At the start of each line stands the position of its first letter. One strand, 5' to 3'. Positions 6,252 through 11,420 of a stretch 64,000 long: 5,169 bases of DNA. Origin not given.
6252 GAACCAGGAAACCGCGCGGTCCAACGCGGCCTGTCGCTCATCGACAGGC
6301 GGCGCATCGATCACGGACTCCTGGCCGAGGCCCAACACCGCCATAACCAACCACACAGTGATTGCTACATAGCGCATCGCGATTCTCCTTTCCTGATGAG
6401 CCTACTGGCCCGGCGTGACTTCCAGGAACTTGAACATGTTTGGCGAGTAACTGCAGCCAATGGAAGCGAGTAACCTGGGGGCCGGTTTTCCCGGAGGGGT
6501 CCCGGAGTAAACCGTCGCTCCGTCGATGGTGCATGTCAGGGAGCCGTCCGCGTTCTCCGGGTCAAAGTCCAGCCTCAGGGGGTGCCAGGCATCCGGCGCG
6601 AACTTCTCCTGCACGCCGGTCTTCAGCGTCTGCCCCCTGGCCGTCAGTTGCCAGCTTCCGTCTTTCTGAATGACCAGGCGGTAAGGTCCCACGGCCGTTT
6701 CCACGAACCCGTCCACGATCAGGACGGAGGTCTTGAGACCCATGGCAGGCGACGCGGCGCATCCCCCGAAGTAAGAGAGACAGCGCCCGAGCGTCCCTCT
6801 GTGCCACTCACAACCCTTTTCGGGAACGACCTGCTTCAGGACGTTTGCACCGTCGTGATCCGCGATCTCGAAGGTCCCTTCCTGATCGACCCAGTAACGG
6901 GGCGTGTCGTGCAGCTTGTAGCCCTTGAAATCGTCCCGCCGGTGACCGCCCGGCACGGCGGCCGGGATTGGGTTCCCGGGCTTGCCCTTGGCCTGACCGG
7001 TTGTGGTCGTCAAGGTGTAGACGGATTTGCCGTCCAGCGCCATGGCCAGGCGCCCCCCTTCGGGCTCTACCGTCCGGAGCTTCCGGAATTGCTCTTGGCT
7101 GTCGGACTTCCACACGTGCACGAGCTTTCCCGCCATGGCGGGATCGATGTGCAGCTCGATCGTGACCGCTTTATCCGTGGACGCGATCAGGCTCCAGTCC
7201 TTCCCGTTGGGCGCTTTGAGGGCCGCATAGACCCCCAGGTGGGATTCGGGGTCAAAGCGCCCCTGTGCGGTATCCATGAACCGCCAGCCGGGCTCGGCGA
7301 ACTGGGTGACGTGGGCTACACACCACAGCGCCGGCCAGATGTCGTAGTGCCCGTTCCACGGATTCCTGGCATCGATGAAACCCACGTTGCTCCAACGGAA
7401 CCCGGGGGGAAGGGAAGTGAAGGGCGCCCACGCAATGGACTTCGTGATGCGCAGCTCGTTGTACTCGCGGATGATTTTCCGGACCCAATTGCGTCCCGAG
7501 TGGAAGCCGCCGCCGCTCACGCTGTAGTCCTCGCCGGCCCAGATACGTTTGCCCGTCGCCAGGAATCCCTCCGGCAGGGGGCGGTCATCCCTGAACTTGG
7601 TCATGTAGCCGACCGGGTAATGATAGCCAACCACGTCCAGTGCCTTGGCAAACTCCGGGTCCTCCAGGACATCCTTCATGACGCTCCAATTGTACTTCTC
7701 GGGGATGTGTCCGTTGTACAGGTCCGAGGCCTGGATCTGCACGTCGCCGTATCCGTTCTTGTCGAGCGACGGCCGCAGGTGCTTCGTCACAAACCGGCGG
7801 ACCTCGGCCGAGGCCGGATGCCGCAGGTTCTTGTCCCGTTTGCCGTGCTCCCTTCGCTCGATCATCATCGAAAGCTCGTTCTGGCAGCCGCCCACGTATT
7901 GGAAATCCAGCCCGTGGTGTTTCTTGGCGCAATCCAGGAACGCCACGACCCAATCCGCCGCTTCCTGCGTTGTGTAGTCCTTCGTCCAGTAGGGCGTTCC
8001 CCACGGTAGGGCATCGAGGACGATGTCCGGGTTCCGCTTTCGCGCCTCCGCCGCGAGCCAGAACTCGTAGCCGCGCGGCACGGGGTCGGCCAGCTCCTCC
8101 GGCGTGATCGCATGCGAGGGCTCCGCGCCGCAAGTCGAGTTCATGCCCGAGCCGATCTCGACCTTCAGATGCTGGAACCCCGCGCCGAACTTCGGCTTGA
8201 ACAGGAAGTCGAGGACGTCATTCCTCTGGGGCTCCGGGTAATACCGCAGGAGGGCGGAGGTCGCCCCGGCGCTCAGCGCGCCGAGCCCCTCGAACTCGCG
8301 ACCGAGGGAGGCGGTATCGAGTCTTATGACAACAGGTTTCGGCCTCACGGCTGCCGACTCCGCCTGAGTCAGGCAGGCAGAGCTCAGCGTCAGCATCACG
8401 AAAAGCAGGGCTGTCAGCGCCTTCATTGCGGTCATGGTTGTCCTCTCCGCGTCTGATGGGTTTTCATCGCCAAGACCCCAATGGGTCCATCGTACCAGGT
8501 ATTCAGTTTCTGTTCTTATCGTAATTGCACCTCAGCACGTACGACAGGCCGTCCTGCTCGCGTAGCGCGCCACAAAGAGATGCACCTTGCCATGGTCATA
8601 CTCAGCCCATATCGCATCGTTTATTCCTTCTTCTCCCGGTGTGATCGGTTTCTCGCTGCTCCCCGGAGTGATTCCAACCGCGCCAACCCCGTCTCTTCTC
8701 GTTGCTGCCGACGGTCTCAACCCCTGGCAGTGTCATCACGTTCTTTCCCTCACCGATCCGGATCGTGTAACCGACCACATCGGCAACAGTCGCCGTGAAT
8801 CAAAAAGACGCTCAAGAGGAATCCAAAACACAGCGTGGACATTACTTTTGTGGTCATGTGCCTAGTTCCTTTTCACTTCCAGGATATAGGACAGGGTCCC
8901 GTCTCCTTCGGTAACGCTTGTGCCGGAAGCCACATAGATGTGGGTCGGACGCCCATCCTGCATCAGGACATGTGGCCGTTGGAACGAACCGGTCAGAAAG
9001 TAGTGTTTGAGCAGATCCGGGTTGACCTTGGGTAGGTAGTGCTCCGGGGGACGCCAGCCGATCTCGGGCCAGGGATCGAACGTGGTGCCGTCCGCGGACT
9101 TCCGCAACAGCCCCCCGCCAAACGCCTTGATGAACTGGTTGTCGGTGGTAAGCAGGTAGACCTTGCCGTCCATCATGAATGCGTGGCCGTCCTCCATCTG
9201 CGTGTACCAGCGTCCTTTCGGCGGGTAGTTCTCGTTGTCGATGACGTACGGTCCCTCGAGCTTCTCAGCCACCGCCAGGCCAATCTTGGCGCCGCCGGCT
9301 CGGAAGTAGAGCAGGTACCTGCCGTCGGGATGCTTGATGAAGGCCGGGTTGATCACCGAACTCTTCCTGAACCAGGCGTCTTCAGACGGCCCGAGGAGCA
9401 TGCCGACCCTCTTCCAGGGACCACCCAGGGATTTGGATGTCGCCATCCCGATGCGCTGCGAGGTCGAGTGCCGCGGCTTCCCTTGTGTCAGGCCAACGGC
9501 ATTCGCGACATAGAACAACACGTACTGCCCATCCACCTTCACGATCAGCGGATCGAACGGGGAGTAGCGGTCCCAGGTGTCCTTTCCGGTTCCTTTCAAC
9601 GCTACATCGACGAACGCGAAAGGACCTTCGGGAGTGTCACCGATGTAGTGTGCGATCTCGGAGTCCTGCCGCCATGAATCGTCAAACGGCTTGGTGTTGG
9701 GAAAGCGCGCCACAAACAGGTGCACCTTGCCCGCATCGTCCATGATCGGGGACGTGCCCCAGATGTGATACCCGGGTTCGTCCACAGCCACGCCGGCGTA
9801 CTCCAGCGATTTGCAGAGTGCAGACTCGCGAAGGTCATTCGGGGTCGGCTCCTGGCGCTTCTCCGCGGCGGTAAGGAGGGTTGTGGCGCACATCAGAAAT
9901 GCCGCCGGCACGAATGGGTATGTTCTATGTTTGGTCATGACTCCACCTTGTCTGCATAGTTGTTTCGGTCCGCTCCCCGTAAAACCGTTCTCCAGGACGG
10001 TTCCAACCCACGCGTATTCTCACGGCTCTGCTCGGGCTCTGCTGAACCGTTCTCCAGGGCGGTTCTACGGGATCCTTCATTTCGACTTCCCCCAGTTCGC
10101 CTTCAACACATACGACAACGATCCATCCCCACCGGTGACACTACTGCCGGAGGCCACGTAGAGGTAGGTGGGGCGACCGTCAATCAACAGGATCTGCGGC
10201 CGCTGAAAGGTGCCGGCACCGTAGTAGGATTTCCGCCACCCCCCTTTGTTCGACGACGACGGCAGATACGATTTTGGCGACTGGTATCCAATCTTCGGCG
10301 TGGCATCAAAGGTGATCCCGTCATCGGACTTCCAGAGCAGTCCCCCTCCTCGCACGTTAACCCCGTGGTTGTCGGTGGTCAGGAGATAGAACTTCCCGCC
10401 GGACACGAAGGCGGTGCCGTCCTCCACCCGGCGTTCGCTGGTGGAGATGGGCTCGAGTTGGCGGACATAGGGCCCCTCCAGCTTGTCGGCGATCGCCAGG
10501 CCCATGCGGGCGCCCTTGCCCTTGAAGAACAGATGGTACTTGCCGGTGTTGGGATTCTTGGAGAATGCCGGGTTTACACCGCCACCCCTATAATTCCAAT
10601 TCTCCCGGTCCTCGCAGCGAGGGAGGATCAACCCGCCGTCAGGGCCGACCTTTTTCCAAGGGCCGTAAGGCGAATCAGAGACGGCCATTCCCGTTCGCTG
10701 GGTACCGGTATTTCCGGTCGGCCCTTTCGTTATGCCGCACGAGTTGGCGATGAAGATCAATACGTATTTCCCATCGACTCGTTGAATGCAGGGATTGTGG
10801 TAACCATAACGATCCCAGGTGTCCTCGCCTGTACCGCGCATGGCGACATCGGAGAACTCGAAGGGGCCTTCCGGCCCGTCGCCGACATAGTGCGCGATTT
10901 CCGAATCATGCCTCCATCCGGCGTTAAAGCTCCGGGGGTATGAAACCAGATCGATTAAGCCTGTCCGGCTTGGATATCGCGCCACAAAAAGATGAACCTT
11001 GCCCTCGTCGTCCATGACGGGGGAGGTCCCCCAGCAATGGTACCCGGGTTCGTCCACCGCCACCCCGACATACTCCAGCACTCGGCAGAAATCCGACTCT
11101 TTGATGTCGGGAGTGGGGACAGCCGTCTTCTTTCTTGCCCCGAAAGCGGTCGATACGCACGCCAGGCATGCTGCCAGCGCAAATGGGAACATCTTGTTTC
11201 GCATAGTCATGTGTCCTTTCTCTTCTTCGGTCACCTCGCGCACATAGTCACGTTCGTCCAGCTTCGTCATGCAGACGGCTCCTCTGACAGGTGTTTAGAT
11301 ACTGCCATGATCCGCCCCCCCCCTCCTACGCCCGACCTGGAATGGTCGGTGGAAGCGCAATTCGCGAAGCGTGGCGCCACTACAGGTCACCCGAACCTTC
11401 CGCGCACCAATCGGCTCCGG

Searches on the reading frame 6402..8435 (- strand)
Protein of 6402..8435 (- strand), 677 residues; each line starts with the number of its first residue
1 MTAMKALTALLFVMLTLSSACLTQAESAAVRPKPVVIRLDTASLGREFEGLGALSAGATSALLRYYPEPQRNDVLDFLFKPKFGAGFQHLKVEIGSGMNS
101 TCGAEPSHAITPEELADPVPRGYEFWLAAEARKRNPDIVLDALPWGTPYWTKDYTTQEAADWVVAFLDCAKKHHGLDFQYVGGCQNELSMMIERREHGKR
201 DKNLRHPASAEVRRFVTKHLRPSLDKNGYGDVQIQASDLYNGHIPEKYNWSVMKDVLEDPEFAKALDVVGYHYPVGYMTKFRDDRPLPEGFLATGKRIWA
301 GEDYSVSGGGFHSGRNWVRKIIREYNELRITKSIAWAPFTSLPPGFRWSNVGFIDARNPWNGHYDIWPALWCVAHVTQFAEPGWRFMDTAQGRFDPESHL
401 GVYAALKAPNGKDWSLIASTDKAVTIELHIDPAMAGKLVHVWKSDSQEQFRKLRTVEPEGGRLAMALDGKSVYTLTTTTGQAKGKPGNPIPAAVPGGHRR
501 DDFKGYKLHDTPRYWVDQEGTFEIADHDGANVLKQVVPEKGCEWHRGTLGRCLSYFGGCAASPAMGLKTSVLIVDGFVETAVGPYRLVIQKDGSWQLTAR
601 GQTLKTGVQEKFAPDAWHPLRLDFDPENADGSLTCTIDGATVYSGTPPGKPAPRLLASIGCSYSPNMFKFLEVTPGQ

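Call 7: search_protein_families(library=pfam, proteins=[window:6402-8435:-], max_evalue=0.001)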
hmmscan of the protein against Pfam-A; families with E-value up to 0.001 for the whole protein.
window:6402-8435:- (677 aa): 1 family
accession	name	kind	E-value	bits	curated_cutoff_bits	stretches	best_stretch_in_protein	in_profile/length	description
PF02057.21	Glyco_hydro_59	-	8.6e-89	298.2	27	1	48-378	1-294/294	Glycosyl hydrolase family 59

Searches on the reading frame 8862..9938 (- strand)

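Call 7: search_protein_families(library=pfam, proteins=[window:8862-9938:-], max_evalue=0.001)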
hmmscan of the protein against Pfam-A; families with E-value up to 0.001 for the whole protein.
window:8862-9938:- (358 aa): 1 family
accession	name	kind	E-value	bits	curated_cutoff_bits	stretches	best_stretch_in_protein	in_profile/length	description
PF04616.20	Glyco_hydro_43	-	2.9e-08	33.8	32.2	1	129-267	12-141/288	Glycosyl hydrolases family 43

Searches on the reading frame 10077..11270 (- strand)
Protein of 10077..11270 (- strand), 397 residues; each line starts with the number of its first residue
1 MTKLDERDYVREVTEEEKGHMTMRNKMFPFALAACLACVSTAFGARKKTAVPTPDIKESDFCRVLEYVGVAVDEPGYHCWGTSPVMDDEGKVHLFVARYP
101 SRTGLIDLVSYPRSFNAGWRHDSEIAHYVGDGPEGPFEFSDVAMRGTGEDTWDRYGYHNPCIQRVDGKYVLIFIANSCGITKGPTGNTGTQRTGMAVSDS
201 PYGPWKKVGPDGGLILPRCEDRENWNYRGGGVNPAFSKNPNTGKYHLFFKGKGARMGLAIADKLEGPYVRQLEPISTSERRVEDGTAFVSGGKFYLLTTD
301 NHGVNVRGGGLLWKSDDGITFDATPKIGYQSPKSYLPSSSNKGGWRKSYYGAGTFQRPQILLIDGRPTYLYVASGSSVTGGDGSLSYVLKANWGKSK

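Call 7: search_protein_families(library=pfam, proteins=[window:10077-11270:-], max_evalue=0.001)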
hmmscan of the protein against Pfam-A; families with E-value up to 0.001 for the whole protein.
window:10077-11270:- (397 aa): 1 family
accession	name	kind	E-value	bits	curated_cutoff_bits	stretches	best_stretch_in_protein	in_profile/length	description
PF04616.20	Glyco_hydro_43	-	1.8e-08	34.5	32.2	0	158-208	68-110/288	Glycosyl hydrolases family 43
